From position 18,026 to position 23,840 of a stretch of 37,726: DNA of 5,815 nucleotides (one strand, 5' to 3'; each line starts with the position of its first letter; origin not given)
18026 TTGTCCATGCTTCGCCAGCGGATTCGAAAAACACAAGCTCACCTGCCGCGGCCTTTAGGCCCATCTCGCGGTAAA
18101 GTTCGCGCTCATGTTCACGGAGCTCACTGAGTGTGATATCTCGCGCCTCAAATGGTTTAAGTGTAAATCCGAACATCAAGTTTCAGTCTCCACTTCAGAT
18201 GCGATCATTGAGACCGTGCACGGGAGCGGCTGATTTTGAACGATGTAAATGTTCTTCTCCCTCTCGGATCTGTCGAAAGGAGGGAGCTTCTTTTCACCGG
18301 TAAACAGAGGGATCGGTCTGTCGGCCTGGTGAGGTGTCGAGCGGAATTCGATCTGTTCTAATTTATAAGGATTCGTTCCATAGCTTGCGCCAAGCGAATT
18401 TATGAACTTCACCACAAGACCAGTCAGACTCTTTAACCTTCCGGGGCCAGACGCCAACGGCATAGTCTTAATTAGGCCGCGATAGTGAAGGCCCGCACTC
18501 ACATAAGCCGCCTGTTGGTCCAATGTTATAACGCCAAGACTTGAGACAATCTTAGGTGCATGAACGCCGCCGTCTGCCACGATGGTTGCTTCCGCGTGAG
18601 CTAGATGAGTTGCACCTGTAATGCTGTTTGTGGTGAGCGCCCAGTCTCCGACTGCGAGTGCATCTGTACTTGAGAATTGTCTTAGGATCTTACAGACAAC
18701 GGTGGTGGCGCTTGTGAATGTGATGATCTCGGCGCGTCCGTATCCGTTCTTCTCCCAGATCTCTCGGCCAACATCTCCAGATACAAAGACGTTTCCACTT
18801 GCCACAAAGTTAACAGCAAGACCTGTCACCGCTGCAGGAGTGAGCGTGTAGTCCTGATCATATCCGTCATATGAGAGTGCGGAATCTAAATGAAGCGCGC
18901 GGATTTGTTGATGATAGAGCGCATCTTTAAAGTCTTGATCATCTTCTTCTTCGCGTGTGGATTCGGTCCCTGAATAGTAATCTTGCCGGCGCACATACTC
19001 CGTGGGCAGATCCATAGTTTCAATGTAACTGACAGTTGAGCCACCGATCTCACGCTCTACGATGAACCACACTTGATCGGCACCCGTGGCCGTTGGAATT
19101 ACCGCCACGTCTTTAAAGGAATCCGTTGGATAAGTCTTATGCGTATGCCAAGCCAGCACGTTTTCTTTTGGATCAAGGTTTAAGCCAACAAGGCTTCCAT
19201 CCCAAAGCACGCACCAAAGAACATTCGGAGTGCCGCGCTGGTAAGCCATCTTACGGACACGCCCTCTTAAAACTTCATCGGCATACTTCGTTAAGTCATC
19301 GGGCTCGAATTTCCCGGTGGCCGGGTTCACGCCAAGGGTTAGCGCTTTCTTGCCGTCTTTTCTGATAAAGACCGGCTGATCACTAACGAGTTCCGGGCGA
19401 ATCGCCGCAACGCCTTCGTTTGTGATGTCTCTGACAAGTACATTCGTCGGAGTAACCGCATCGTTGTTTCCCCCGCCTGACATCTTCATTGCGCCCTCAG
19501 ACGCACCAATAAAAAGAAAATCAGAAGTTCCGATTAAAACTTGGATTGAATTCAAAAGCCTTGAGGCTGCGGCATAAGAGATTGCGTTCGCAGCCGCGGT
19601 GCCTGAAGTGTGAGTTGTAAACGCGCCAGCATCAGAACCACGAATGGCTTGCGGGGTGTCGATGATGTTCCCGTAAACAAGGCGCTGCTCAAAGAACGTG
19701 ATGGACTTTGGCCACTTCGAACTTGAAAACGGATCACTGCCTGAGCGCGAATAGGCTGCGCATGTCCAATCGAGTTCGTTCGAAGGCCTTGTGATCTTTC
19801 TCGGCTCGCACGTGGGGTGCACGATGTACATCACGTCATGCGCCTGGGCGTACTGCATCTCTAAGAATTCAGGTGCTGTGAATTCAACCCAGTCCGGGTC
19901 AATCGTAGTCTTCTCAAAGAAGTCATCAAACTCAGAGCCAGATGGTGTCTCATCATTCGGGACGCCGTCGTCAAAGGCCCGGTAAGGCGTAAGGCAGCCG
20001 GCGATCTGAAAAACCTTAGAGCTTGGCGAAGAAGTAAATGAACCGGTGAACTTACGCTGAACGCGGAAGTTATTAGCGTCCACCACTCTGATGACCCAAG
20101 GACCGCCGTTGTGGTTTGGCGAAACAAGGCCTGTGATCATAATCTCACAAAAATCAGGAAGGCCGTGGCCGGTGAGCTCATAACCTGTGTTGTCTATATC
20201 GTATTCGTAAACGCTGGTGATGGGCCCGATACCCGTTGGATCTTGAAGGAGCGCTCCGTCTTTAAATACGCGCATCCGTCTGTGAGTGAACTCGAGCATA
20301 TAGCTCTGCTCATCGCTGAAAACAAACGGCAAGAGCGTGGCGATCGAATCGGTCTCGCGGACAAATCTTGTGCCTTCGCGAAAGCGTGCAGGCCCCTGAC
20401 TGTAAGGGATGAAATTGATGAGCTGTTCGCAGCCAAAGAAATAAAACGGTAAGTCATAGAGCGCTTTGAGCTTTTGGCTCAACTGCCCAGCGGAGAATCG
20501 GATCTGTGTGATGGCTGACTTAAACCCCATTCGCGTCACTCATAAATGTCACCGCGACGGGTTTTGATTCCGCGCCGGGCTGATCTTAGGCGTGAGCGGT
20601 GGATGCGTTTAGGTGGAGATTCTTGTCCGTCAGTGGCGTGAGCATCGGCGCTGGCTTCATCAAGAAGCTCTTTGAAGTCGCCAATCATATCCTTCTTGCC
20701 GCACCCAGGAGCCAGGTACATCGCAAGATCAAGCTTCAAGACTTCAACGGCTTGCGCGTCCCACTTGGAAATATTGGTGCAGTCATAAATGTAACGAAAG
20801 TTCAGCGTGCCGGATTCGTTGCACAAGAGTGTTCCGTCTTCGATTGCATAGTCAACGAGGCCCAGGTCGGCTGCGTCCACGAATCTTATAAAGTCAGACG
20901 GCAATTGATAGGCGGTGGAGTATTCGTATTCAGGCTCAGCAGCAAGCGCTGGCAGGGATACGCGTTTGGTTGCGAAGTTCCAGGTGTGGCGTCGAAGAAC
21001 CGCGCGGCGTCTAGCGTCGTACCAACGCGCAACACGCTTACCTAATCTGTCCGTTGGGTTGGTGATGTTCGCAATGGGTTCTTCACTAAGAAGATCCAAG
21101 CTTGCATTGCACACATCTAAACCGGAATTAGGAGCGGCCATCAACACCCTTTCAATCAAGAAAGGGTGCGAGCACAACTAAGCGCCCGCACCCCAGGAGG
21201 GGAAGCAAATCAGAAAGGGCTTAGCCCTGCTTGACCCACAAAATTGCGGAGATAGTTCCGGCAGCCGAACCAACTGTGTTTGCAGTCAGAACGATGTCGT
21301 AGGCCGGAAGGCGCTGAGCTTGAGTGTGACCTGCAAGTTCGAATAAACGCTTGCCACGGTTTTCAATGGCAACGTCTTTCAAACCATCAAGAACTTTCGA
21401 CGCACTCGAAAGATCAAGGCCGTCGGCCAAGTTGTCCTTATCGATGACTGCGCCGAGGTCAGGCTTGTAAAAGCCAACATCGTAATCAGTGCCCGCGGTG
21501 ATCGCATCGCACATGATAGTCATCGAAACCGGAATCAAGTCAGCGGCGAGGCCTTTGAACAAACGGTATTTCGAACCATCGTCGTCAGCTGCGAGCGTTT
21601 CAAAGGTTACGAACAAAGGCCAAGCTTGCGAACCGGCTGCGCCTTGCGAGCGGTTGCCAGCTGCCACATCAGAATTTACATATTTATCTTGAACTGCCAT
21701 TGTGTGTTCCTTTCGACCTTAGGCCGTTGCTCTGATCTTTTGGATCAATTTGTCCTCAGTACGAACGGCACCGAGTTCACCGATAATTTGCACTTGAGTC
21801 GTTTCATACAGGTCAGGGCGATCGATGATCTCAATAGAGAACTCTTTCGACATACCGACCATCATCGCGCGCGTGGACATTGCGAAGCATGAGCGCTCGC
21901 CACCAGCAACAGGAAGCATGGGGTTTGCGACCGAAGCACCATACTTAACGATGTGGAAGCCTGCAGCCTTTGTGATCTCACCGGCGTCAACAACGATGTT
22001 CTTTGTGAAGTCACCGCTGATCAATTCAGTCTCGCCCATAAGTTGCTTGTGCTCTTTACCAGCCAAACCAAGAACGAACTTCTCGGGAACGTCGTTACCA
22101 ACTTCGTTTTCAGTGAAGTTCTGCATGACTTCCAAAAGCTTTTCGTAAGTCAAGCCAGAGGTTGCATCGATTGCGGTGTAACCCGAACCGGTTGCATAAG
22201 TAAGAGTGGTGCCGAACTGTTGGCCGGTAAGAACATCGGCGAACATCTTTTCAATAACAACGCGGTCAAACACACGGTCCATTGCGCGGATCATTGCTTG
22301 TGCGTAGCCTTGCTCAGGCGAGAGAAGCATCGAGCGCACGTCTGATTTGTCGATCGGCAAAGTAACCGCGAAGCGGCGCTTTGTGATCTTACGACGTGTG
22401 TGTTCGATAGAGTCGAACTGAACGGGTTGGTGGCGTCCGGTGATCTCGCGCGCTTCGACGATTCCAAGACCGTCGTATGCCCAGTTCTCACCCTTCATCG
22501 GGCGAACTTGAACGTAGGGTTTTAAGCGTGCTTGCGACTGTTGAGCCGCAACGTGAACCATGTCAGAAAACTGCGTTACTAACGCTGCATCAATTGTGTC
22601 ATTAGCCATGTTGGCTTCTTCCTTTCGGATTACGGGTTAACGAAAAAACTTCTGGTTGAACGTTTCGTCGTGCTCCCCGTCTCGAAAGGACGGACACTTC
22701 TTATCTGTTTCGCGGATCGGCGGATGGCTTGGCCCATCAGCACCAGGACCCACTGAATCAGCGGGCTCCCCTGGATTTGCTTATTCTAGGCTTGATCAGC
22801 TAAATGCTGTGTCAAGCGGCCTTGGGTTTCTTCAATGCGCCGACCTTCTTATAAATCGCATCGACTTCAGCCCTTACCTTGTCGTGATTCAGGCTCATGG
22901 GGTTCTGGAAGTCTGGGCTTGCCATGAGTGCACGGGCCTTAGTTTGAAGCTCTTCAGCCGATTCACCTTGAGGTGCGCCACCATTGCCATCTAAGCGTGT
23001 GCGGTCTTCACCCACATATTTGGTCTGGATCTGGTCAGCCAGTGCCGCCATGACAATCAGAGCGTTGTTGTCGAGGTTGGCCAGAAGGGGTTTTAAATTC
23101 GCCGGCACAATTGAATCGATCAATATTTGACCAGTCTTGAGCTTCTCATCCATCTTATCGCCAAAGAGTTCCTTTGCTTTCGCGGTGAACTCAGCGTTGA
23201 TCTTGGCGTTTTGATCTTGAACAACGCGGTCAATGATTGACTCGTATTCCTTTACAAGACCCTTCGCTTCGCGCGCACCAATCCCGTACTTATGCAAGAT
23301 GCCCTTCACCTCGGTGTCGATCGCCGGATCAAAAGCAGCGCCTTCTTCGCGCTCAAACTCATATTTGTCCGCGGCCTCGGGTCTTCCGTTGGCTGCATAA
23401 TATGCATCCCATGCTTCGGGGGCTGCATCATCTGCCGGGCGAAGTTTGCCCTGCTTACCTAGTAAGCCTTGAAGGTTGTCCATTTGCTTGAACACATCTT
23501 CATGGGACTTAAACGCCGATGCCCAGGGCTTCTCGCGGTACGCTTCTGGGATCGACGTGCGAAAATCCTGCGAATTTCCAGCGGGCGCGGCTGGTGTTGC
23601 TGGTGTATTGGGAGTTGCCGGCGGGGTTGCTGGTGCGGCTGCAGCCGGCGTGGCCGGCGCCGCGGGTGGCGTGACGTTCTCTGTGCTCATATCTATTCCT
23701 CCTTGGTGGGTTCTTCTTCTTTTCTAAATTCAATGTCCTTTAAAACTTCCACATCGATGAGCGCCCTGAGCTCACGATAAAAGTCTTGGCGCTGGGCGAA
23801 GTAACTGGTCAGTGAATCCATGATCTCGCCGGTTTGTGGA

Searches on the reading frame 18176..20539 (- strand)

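Call 6: search_protein_families(library=phrogs, proteins=[window:18176-20539:-], max_evalue=0.001)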
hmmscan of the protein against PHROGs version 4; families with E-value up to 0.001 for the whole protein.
window:18176-20539:- (787 aa): 4 families
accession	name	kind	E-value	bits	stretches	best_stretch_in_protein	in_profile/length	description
phrog_376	-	tail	4.9e-117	393.2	2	273-786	293-710/712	tail protein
phrog_15566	-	tail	7.9e-50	170.9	1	272-779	43-543/552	tail protein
phrog_20269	-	unknown function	7.1e-15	55.9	1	12-253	7-144/374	-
phrog_30010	-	unknown function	1.3e-10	41.7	1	411-679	203-459/517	-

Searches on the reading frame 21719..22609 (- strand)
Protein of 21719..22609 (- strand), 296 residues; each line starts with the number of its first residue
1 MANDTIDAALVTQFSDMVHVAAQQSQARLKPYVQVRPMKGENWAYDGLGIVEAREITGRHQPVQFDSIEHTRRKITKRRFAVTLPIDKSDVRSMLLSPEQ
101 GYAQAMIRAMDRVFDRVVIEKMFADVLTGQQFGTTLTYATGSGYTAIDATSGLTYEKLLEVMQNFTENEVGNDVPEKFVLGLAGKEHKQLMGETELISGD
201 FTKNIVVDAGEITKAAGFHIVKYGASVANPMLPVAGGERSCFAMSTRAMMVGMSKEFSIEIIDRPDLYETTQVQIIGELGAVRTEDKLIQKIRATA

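Call 6: search_protein_families(library=phrogs, proteins=[window:21719-22609:-], max_evalue=0.001)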
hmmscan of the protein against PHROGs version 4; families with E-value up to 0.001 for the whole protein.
window:21719-22609:- (296 aa): 1 family
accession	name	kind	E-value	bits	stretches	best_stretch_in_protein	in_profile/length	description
phrog_3437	-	head and packaging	1.6e-42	146.8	1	3-294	4-291/294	major head protein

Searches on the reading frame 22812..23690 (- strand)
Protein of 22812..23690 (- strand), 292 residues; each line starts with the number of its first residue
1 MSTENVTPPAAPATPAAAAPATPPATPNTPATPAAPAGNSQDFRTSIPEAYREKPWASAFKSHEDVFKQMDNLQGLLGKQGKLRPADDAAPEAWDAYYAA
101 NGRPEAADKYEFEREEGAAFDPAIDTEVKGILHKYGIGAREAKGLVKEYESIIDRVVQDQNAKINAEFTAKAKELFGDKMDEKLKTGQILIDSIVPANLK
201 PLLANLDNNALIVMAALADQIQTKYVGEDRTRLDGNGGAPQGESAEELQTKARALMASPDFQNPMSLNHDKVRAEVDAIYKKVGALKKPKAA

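Call 7: search_protein_families(library=phrogs, proteins=[window:22812-23690:-], max_evalue=0.01)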
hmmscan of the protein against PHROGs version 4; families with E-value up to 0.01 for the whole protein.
window:22812-23690:- (292 aa): 2 families
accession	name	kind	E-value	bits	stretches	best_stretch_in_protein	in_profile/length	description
phrog_3742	-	unknown function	1.5e-27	98.3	1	13-283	14-285/287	-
phrog_458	-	other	1.9e-07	32.3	1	14-245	19-238/246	protease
